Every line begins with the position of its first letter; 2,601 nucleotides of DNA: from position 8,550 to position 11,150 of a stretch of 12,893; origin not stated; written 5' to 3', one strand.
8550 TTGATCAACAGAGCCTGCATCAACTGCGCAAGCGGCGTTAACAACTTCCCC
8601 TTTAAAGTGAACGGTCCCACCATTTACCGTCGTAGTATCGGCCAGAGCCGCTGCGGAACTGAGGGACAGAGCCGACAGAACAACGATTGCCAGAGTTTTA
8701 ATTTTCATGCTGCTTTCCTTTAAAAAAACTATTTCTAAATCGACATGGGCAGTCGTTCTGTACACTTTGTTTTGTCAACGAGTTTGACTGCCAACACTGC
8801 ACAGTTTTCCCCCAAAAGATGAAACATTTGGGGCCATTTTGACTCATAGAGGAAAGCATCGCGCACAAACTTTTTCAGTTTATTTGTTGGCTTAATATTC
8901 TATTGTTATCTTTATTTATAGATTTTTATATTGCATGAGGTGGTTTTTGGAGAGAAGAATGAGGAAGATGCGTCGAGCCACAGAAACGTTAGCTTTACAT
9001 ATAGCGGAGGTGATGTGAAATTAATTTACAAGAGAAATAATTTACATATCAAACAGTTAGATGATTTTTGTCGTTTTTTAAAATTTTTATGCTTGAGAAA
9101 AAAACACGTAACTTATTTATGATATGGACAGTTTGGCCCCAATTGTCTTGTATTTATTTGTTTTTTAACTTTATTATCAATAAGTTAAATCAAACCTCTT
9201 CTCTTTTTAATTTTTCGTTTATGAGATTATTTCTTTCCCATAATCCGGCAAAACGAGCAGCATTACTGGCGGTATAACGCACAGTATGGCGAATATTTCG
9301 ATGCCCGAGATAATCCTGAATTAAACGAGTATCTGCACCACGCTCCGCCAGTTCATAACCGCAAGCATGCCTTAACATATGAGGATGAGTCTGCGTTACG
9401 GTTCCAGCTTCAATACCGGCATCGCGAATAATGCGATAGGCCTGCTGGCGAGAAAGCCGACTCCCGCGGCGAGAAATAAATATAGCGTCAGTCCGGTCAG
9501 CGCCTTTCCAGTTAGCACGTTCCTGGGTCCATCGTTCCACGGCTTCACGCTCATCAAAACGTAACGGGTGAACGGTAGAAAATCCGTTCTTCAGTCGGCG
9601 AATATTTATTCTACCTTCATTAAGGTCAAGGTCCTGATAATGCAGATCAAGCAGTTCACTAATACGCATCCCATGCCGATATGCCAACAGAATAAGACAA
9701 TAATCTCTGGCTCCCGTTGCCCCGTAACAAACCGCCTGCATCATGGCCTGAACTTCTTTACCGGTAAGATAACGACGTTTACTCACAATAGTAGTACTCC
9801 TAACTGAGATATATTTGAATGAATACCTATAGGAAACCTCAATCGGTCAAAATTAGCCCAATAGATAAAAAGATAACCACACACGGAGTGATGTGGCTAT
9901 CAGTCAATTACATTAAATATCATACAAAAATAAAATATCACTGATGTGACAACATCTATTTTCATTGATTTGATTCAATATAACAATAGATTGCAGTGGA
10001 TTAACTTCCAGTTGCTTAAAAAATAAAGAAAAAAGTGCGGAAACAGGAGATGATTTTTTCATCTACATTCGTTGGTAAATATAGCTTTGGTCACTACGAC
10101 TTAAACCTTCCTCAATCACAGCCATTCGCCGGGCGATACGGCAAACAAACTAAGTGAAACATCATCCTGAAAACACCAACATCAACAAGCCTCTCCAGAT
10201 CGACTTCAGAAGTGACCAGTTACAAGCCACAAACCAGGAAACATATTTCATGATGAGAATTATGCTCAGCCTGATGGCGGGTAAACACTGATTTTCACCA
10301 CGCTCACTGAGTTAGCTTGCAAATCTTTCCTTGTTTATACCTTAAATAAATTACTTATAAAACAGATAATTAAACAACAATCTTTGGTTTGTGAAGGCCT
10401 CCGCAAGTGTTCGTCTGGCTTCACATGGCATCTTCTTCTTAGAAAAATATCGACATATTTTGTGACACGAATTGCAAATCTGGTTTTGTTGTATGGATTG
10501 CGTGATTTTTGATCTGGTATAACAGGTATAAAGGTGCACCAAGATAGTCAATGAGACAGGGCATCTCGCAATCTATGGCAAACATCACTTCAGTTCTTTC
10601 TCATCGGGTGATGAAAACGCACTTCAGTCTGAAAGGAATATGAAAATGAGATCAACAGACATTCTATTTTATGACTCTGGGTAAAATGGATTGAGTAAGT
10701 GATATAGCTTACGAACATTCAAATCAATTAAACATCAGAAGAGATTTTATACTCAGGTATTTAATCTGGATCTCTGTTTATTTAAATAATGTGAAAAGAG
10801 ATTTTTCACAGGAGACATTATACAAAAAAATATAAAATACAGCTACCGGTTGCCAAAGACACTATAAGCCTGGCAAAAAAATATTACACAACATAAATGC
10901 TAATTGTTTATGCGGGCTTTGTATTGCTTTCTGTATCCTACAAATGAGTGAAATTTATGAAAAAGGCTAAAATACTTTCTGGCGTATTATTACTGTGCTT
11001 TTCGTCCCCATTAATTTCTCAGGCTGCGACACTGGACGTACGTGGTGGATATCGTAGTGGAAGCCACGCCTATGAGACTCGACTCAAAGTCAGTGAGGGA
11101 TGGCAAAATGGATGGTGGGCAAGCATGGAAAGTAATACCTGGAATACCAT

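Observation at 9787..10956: fimB recombinase gene is missing: fimE is separated from nanC by only about 1.16 kb of AT-rich DNA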

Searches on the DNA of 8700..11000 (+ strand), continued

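Call 41: search_dna_similar(query=window:9787-10956:+, collection=ecoli_genomes, mode=near, max_rows=12, rows=best)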
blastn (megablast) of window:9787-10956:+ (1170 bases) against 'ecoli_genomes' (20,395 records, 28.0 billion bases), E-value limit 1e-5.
Records with a match: 5135; places in all: 10981; records where one place covers at least 80% of the query: 10.
Genomes with a match: 5135 of 5426; with a place that covers at least 80% of the query: 10. Places per genome that has any: lowest 1, median 2, highest 4. On chromosomes: 10976 places; on plasmids: 5.
Best place of each record, by identity: >=99% 378; 95-99% 3620; 90-95% 1122; 80-90% 15.
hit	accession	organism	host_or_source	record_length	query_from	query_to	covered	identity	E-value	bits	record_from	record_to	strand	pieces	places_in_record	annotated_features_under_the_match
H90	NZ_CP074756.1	Escherichia coli strain F2_407_2_2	bovine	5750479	1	1170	100%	99.9%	0e+0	2156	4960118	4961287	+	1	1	none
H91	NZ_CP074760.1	Escherichia coli strain DEC9B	Homo sapiens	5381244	1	1170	100%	99.9%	0e+0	2156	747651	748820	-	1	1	none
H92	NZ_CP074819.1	Escherichia coli strain 7_33_46A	bovine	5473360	1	1170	100%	99.9%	0e+0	2156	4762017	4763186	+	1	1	none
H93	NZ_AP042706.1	Escherichia coli strain OkiPb01717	bovine feces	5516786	1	1170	100%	99.9%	0e+0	2156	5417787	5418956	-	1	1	none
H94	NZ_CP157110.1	Escherichia coli strain UTME-9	Sus scrofa domesticus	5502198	1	1170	100%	99.8%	0e+0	2150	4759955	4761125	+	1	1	none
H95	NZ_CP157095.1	Escherichia coli strain UTME-12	Sus scrofa domesticus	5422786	1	1170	100%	99.8%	0e+0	2150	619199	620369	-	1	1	none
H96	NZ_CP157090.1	Escherichia coli strain UTME-14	Sus scrofa domesticus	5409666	1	1170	100%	99.8%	0e+0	2150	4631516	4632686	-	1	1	none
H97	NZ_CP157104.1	Escherichia coli strain UTME-10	Sus scrofa domesticus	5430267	1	1170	100%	99.8%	0e+0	2150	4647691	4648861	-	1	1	none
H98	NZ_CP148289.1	Escherichia coli strain Z1323PEC0008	Cat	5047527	1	1170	100%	99.6%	0e+0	2134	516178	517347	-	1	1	none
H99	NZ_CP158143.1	Escherichia coli strain FDN-11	chicken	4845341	1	1170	86%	98.1%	0e+0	1759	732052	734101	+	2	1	fimB: type 1 fimbria switch DNA invertase FimB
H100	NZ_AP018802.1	Escherichia coli strain E2863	Bos taurus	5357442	258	1170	78%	99.9%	0e+0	1681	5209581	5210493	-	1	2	none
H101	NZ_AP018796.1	Escherichia coli strain E2855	Bos taurus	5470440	258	1170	78%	99.9%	0e+0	1681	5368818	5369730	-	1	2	none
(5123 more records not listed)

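Call 42: search_dna_similar(query=L001:2856-3458:-, collection=ecoli_genomes, mode=near, max_rows=10, rows=spread)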
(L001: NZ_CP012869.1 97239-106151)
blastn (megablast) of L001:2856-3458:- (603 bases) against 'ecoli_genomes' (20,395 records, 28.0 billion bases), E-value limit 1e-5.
Records with a match: 4714; places in all: 5137; records where one place covers at least 80% of the query: 4259.
Genomes with a match: 4714 of 5426; with a place that covers at least 80% of the query: 4259. Places per genome that has any: lowest 1, median 1, highest 2. On chromosomes: 5135 places; on plasmids: 2.
Best place of each record, by identity: >=99% 4098; 95-99% 616.
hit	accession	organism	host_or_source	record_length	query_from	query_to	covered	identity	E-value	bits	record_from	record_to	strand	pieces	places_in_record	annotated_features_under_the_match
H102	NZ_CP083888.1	Escherichia coli strain NDM1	Homo sapiens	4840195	1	603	100%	100.0%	0e+0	1135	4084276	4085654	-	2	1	IS1 family transposase | fimB: type 1 fimbria switch DNA invertase FimB | tyrosine-type recombinase/integrase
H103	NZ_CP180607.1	Escherichia coli strain PS1Thumoskin9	Homo sapiens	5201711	1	603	100%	100.0%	0e+0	1114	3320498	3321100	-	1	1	fimB: type 1 fimbria switch DNA invertase FimB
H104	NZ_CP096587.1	Escherichia coli strain EC6622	Homo sapiens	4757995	1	603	100%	99.7%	0e+0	1103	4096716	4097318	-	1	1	fimB: type 1 fimbria switch DNA invertase FimB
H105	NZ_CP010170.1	Escherichia coli strain H6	not applicable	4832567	1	603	100%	99.3%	0e+0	1092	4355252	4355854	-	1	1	fimB: type 1 fimbria switch DNA invertase FimB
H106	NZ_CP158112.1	Escherichia coli strain EC187792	Homo sapiens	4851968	1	603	100%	99.3%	0e+0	1092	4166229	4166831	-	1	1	fimB: type 1 fimbria switch DNA invertase FimB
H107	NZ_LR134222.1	Escherichia coli strain NCTC11129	missing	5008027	1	603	100%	99.3%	0e+0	1092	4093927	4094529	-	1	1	fimB: type 1 fimbria switch DNA invertase FimB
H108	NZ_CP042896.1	Escherichia coli strain CFSAN061771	missing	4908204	1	603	100%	99.0%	0e+0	1081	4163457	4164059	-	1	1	fimB: type 1 fimbria switch DNA invertase FimB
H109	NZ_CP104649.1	Escherichia coli strain PNUSAE008512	Bull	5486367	1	603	100%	98.8%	0e+0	1075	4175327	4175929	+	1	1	fimB: type 1 fimbria switch DNA invertase FimB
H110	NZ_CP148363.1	Escherichia coli strain Z1323HEC0355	Homo sapiens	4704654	1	603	100%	98.0%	0e+0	1048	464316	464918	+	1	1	fimB: type 1 fimbria switch DNA invertase FimB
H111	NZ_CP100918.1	Escherichia coli strain ET745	sediment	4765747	547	603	9%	100.0%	2e-19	106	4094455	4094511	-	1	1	none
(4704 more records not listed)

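Call 45: search_rna_families(source=window, start=8700, end=11000, threshold=evalue, max_evalue=1)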
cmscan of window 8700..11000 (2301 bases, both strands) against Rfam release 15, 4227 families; matches with E-value up to 1: 0.
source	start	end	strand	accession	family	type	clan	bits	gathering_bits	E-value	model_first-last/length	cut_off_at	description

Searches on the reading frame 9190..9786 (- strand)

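Call 5: search_protein_families(library=ncbifam, proteins=[window:9190-9786:-])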
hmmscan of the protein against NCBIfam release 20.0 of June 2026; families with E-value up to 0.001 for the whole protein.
window:9190-9786:- (198 aa): 11 families
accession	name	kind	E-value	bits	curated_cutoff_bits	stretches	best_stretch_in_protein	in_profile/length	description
NF007371.0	PRK09871.1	subfamily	2.2e-136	451.7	222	1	1-198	1-198/198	tyrosine-type DNA invertase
NF007370.0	PRK09870.1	subfamily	1.2e-66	224.1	221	1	2-186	8-191/200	tyrosine-type DNA invertase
TIGR02225.1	recomb_XerD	equivalog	5.1e-32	111.4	329.6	1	5-184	102-284/290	site-specific tyrosine recombinase XerD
NF040815.2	recomb_XerA_Arch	equivalog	2.5e-31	109.2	220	1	4-175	94-255/263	site-specific tyrosine recombinase/integron integrase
NF001399.0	PRK00283.1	subfamily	6.8e-31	107.6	279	1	6-184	113-293/300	tyrosine recombinase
TIGR02224.1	recomb_XerC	equivalog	7.6e-31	107.6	335.15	1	7-183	107-286/295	tyrosine recombinase XerC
NF002331.0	PRK01287.1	subfamily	7e-19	68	371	1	6-173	141-311/365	site-specific tyrosine recombinase XerC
TIGR02249.1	integrase_gron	subfamily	6.5e-16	58.6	265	2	111-173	237-299/315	integron integrase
NF003462.0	PRK05084.1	equivalog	4.3e-15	55.3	267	1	20-174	189-344/360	tyrosine recombinase XerS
NF011946.0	PRK15417.1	equivalog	2.3e-11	43.5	435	1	110-177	251-318/337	integron integrase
NF040693.1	recomb_GmtY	equivalog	7.5e-08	32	340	1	124-177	382-435/441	gamma-mobile-trio recombinase GmtY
